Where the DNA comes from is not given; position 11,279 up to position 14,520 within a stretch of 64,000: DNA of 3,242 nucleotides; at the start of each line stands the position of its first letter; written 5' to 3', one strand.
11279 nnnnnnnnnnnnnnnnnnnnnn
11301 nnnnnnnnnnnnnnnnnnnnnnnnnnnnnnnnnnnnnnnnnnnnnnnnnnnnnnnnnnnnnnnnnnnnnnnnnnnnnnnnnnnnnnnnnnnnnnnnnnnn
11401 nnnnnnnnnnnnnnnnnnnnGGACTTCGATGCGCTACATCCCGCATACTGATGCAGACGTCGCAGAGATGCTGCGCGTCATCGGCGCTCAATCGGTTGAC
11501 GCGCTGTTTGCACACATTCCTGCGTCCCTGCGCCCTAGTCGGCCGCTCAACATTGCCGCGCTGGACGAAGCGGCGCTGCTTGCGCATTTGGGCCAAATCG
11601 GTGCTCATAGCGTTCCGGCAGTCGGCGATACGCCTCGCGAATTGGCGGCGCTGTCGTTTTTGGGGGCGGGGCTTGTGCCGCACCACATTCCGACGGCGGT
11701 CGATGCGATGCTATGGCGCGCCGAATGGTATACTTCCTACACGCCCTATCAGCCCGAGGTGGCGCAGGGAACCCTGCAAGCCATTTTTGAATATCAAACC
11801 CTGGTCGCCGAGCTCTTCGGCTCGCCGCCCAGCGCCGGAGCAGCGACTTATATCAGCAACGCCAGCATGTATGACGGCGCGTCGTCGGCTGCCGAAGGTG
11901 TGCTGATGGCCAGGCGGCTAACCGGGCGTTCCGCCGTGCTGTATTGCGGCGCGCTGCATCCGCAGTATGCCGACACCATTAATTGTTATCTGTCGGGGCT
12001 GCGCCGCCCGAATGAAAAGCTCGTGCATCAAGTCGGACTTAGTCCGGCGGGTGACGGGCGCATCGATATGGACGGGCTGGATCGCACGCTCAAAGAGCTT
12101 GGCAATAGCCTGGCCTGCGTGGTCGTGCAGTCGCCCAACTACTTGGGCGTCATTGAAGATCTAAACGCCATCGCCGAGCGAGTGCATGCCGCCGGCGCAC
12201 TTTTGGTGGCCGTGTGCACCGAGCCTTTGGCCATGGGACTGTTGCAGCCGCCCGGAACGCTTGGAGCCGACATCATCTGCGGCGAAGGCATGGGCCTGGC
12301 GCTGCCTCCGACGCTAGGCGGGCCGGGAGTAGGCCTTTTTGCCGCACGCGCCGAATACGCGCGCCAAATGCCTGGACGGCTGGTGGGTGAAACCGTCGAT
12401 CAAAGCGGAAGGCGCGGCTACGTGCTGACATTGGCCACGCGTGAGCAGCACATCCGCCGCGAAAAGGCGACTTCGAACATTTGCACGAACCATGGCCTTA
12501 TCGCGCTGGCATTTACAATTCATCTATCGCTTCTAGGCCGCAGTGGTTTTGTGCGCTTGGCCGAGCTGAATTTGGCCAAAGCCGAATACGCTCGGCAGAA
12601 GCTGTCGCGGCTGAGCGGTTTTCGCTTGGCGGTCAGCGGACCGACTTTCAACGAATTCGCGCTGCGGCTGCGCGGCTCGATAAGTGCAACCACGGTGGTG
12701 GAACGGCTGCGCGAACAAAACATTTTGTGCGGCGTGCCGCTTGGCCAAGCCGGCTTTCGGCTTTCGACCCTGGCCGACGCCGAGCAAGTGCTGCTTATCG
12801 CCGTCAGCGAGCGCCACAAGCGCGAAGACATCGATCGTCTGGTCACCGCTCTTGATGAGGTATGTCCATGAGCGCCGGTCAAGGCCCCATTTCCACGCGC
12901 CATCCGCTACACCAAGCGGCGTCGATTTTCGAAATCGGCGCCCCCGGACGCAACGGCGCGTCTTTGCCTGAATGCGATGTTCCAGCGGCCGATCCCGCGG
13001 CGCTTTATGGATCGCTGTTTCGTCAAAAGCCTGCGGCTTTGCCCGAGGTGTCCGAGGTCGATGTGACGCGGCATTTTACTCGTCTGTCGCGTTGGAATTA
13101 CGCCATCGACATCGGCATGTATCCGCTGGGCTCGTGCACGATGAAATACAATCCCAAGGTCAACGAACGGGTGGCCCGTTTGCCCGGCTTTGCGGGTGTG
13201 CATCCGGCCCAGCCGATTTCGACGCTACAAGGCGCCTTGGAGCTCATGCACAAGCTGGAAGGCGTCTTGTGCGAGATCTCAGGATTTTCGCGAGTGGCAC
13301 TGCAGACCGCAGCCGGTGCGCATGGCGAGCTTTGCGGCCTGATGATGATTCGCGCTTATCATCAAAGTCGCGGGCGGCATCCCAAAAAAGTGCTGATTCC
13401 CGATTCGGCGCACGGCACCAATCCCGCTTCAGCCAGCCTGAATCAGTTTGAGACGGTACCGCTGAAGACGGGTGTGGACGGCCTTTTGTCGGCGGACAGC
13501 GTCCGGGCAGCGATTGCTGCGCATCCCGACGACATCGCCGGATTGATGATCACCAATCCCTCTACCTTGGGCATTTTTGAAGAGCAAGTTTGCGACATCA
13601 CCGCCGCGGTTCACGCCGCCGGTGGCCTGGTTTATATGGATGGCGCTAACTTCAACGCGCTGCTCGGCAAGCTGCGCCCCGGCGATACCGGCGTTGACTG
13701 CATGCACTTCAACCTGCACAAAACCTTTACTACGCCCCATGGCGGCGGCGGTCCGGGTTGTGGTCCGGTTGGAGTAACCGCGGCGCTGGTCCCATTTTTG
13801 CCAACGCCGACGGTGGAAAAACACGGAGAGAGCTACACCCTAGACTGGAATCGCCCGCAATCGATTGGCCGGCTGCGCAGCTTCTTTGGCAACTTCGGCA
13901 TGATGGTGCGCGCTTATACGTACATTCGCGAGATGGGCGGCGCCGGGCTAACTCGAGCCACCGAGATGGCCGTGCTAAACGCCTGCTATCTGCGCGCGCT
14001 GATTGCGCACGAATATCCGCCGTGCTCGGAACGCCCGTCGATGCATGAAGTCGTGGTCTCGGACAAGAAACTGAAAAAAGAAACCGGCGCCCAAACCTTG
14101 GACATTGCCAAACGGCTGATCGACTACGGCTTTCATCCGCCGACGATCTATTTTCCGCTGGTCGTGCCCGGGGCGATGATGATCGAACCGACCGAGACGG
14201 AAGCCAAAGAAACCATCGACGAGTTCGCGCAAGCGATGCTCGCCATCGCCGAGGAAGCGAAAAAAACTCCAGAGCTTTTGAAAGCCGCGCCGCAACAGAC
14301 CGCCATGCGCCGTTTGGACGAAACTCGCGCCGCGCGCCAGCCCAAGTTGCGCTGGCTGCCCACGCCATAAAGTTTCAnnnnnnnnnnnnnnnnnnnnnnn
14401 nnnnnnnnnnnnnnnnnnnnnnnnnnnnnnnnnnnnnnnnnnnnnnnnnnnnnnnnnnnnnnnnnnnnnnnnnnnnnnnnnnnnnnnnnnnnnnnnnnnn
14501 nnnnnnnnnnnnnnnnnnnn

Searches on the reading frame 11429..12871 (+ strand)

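Call 3: search_protein_families(library=pfam, proteins=[window:11429-12871:+], max_evalue=0.01)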
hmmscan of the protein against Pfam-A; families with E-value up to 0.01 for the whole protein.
window:11429-12871:+ (480 aa): 3 families
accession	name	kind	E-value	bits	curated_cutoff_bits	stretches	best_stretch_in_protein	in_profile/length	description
PF02347.22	GDC-P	-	1e-98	331.5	26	1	1-474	1-428/429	Glycine cleavage system P-protein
PF00266.25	Aminotran_5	-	5.9e-06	25.9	21.5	1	208-469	123-369/371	Aminotransferase class-V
PF00155.27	Aminotran_1_2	-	0.0084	15.8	19.7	0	121-258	46-181/361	Aminotransferase class I and II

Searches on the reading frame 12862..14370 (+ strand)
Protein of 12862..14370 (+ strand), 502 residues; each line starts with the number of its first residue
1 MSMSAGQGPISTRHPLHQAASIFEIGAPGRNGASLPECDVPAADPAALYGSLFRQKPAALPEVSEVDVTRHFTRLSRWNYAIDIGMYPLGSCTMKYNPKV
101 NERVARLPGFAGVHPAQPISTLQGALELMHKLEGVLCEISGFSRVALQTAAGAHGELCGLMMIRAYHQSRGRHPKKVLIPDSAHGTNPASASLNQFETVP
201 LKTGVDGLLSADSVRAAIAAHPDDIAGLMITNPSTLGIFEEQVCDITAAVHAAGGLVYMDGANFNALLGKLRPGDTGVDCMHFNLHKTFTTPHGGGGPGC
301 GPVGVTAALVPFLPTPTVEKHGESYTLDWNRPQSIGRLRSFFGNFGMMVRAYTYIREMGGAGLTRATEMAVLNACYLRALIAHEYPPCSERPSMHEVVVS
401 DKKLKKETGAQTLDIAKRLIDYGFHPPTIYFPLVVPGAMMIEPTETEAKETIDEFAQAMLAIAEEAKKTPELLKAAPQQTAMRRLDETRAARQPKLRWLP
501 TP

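Call 3: search_protein_families(library=pfam, proteins=[window:12862-14370:+], max_evalue=0.01)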
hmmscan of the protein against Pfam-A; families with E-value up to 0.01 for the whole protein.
window:12862-14370:+ (502 aa): 1 family
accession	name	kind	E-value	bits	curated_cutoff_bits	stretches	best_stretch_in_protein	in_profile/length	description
PF21478.3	GcvP2_C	-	1.4e-27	96.4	27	1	366-469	1-105/122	Glycine dehydrogenase, C-terminal domain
